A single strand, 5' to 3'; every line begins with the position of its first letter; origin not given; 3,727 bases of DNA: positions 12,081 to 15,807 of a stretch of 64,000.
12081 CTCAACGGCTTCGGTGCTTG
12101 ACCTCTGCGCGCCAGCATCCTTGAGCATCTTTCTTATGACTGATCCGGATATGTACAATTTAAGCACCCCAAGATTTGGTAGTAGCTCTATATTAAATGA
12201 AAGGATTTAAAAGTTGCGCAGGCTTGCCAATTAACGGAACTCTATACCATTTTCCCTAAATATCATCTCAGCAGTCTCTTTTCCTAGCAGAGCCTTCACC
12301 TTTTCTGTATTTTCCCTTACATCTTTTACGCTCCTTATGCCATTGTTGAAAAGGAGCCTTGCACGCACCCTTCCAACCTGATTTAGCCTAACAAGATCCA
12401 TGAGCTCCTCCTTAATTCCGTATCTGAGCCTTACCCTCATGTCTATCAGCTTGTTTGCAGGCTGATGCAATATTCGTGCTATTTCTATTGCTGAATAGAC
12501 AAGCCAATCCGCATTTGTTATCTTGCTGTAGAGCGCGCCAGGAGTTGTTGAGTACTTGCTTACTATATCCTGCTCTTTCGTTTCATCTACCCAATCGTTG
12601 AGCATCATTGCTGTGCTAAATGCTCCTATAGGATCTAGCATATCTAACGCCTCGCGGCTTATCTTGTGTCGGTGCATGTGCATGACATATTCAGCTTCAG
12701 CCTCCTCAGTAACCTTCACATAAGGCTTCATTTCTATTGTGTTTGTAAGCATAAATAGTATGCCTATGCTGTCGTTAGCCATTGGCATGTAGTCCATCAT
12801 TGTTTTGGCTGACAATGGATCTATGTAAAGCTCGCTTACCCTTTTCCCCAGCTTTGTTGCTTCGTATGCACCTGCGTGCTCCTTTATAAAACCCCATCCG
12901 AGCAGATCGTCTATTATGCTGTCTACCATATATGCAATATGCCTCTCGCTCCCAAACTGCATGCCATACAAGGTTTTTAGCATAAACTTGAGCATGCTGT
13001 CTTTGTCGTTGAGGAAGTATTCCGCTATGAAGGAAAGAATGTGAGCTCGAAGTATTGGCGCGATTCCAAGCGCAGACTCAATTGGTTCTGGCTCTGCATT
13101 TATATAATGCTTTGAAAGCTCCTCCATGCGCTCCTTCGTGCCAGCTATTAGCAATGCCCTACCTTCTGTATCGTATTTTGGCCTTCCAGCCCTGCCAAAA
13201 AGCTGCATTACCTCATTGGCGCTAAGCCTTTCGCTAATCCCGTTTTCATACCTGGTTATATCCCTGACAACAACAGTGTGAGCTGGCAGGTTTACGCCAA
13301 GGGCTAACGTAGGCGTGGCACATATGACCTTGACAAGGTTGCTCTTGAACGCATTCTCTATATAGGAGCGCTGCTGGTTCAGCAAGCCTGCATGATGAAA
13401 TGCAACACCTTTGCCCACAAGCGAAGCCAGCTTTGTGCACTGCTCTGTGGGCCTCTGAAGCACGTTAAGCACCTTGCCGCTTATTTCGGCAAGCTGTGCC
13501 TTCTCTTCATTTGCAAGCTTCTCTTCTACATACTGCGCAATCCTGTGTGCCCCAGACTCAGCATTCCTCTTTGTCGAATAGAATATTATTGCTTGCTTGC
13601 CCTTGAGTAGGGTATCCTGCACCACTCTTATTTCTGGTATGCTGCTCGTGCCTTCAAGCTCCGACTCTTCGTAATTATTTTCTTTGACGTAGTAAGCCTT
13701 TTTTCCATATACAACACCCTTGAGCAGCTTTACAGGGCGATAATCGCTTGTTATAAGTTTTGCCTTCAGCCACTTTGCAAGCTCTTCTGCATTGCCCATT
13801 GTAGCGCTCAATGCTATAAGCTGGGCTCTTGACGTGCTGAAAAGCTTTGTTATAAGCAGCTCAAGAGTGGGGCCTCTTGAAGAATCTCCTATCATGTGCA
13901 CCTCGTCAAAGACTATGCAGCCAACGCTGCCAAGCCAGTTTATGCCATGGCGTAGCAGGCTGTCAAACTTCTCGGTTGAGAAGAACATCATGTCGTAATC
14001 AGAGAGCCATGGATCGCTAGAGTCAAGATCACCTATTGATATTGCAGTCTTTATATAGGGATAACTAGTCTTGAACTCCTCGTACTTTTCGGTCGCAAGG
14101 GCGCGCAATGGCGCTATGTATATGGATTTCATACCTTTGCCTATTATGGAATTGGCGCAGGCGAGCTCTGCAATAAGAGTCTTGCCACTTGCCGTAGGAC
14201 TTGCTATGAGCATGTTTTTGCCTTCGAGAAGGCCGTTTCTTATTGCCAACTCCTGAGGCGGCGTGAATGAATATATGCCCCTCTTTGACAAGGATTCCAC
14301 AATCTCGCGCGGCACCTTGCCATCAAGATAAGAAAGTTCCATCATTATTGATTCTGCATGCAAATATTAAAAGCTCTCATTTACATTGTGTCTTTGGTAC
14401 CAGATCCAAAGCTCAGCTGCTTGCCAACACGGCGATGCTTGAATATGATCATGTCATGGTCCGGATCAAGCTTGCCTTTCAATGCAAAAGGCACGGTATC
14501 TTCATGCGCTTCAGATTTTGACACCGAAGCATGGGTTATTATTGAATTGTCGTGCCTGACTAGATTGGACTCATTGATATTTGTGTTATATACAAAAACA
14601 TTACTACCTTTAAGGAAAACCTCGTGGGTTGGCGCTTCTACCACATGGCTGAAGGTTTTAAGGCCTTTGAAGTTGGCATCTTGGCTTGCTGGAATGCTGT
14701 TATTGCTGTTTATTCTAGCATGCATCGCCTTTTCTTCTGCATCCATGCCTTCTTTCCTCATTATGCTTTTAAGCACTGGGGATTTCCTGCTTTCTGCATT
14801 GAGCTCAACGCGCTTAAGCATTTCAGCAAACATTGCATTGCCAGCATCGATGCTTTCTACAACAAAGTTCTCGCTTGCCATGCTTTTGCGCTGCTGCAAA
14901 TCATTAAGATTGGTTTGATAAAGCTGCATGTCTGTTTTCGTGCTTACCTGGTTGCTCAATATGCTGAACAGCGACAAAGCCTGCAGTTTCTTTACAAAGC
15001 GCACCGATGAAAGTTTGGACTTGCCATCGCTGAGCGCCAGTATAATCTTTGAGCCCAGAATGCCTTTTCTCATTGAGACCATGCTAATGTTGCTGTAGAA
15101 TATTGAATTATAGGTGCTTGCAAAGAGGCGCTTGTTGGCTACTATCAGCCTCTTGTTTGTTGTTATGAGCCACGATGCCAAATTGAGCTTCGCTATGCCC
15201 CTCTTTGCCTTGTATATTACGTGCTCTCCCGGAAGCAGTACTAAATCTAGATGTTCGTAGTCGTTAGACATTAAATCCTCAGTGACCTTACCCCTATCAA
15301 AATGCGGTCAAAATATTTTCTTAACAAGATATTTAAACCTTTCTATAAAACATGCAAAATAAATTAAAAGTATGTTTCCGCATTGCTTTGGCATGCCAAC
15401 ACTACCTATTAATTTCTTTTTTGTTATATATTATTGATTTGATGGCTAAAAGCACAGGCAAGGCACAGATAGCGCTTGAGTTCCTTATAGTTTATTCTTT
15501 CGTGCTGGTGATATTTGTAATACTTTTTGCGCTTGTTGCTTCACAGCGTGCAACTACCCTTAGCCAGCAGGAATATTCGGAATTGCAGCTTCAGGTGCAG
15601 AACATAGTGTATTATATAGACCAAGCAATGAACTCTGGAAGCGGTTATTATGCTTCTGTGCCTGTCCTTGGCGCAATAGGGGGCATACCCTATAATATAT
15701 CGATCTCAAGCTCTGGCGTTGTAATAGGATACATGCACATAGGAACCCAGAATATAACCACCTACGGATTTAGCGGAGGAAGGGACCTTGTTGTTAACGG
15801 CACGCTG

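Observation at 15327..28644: Type IV pilus (Tad/Epd-like) machinery converging on an operon of giant modular pilin-like lectin proteins: candidate adhesion or host-contact apparatus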

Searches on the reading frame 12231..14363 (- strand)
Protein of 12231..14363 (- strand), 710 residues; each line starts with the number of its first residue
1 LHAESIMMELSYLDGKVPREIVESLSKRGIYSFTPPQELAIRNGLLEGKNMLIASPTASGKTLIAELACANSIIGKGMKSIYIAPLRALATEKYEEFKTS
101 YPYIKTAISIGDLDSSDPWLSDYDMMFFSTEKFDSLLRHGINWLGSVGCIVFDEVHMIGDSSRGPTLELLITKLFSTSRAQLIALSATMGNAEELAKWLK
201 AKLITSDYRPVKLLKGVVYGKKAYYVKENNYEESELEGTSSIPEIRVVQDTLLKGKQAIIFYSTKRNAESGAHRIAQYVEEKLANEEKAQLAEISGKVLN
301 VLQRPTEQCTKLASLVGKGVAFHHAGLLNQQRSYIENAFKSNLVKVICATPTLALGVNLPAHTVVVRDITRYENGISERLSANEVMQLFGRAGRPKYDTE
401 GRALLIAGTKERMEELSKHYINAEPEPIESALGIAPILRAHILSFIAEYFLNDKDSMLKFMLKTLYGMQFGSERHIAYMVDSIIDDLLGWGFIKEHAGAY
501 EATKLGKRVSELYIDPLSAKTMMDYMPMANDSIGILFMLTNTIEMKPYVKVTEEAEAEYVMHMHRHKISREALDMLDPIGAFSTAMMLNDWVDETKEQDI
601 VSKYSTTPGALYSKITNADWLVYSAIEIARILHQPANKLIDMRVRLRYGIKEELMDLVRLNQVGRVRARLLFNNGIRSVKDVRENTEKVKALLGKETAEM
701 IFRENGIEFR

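Call 42: search_protein_families(library=pfam, proteins=[window:12231-14363:-], max_evalue=0.001)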
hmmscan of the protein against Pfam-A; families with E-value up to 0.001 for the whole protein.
window:12231-14363:- (710 aa): 6 families
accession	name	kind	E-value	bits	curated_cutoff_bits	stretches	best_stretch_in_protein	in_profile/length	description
PF00270.35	DEAD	-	4.9e-29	101.6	26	1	34-194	1-166/167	DEAD/DEAH box helicase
PF21280.2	Helicase_dom4_arc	-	5.3e-23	81.7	27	1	533-649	1-125/125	Archaeal helicase, domain 4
PF00271.37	Helicase_C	-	3.1e-10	40.7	23.5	1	295-395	15-109/110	Helicase conserved C-terminal domain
PF04851.21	ResIII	-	2.4e-08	34.5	22.5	1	33-189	4-162/164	Type III restriction enzyme, res subunit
PF22527.2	DEXQc_Suv3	-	3.1e-06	27.3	27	1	52-166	17-113/154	DEXQ-box helicase domain of Suv3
PF14520.12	HHH_5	-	0.00069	20.5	27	0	656-701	3-51/57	Helix-hairpin-helix domain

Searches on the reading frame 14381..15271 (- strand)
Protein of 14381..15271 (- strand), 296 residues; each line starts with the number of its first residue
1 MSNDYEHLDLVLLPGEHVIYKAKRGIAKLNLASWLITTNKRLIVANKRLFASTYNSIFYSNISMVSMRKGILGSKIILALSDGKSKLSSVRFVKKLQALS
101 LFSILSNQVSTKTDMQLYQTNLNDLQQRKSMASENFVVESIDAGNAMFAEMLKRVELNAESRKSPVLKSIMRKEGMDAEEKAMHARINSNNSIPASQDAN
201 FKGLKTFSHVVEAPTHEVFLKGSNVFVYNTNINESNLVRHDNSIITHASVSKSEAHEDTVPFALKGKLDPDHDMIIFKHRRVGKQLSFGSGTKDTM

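Call 42: search_protein_families(library=pfam, proteins=[window:14381-15271:-], max_evalue=0.001)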
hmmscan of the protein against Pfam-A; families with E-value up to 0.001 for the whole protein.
window:14381-15271:- (296 aa): 1 family
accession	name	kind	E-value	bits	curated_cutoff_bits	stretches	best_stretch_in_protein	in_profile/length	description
PF14470.12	bPH_3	-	3.7e-10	40.6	23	1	14-89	3-80/95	Bacterial PH domain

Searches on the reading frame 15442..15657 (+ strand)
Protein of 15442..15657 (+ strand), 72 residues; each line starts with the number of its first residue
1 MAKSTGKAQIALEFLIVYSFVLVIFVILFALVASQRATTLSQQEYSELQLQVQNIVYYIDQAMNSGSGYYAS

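Call 28: search_protein_families(library=pfam, proteins=[window:15442-15657:+], max_evalue=10)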
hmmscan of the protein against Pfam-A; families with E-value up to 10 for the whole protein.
seq(72 aa): 5 families
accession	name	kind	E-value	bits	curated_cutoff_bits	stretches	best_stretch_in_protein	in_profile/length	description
PF14575.11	EphA2_TM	-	0.066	14.4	28.9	1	16-60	5-54/74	Ephrin type-A receptor 2 transmembrane domain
PF14055.11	NVEALA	-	0.11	12.7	27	1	20-55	3-38/62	NVEALA protein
PF07172.16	GRP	-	0.12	13.5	30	1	21-70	8-58/90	Glycine rich protein family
PF06667.17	PspB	-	0.14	12.7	25.6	1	13-50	8-45/73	Phage shock protein B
PF05439.17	JTB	-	0.15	12.5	22.1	1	13-51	72-109/110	Jumping translocation breakpoint protein (JTB)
